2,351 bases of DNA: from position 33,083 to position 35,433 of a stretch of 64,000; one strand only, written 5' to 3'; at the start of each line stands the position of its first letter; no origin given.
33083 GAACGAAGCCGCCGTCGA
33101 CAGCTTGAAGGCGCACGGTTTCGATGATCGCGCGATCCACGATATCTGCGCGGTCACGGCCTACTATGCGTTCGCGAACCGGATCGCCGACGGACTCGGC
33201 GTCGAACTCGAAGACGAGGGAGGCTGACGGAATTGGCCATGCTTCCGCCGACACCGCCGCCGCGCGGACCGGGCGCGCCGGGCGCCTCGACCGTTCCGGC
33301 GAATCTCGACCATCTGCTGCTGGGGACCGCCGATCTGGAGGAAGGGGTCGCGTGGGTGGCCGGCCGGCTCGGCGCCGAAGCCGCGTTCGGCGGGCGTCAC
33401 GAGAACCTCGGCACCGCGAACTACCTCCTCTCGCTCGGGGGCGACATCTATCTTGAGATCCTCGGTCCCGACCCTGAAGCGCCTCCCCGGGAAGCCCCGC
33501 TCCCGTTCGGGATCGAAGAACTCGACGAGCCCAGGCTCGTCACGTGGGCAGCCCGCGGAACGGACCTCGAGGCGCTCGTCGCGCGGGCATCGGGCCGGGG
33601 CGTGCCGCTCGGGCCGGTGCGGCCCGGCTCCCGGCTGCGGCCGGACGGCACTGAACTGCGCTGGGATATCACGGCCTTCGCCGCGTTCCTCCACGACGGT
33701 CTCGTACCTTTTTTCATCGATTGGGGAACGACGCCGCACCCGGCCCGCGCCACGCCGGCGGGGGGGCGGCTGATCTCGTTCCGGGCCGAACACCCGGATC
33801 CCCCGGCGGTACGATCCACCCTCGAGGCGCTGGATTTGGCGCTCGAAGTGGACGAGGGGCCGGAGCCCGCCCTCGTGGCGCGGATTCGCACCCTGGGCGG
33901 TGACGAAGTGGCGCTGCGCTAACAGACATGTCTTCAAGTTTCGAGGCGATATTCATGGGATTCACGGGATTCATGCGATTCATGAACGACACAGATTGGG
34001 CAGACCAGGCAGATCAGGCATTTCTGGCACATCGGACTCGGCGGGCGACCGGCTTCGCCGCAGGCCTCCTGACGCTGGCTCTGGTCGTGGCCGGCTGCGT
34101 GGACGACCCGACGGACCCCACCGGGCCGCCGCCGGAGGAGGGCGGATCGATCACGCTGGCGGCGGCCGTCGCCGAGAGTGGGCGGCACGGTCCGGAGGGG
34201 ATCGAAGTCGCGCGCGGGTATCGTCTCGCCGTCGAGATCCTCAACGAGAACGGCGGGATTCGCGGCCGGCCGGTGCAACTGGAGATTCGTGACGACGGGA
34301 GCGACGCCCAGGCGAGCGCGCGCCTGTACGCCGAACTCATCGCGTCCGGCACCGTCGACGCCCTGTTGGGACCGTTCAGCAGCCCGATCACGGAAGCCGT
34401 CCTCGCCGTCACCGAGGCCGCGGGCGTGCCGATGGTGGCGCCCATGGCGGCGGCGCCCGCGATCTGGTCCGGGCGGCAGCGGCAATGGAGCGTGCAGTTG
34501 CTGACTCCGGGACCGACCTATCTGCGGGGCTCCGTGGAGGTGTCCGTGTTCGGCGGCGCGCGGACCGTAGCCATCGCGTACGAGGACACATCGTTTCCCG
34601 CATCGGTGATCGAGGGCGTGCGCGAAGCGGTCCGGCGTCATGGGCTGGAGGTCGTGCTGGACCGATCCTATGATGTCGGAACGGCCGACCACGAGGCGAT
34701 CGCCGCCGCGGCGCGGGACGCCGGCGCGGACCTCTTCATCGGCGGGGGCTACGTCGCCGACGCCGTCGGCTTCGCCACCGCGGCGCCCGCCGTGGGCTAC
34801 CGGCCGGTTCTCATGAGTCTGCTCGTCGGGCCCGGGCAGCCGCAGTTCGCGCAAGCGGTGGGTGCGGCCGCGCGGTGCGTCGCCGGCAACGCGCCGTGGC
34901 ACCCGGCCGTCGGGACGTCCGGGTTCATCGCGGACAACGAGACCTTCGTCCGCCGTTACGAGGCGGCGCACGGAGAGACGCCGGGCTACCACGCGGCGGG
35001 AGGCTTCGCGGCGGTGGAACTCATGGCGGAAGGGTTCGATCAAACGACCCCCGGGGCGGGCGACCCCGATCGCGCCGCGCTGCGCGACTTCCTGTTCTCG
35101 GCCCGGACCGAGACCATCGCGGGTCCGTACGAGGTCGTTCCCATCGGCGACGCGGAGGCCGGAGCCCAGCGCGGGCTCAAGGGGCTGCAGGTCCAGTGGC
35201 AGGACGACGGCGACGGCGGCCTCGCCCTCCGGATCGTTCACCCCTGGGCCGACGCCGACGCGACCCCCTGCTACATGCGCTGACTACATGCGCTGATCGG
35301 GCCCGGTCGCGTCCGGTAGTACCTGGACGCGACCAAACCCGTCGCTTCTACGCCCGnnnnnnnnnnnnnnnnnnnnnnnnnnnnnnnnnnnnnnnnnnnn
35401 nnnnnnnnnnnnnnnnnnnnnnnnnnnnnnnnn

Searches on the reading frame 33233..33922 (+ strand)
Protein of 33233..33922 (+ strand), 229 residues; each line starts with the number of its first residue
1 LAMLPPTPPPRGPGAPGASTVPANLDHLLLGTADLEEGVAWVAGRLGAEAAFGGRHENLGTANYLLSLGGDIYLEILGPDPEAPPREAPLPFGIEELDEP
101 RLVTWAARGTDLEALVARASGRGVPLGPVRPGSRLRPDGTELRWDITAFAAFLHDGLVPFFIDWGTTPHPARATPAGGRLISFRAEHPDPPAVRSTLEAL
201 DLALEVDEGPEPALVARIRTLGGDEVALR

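Call 4: search_protein_families(library=pfam, proteins=[window:33233-33922:+], max_evalue=0.01)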
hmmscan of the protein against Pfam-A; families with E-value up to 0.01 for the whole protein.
window:33233-33922:+ (229 aa): 2 families
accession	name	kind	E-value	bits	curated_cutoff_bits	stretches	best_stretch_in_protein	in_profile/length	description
PF13468.12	Glyoxalase_3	-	1.1e-41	143.3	25.1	1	25-200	1-175/176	Glyoxalase-like domain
PF00903.31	Glyoxalase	-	0.0025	18.6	20.6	1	25-125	2-94/121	Glyoxalase/Bleomycin resistance protein/Dioxygenase superfamily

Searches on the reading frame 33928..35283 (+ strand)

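Call 4: search_protein_families(library=pfam, proteins=[window:33928-35283:+], max_evalue=0.01)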
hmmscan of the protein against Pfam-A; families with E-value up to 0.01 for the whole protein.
window:33928-35283:+ (451 aa): 3 families
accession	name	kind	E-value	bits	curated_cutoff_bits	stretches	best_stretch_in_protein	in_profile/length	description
PF13458.12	Peripla_BP_6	-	3.7e-49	168.7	31.7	1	75-402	2-321/343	Periplasmic binding protein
PF01094.35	ANF_receptor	-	3.9e-12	46.3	25.4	1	98-261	6-169/353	Receptor family ligand binding region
PF13433.12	Peripla_BP_5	-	4.4e-09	36.3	27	1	84-165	10-91/363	Periplasmic binding protein domain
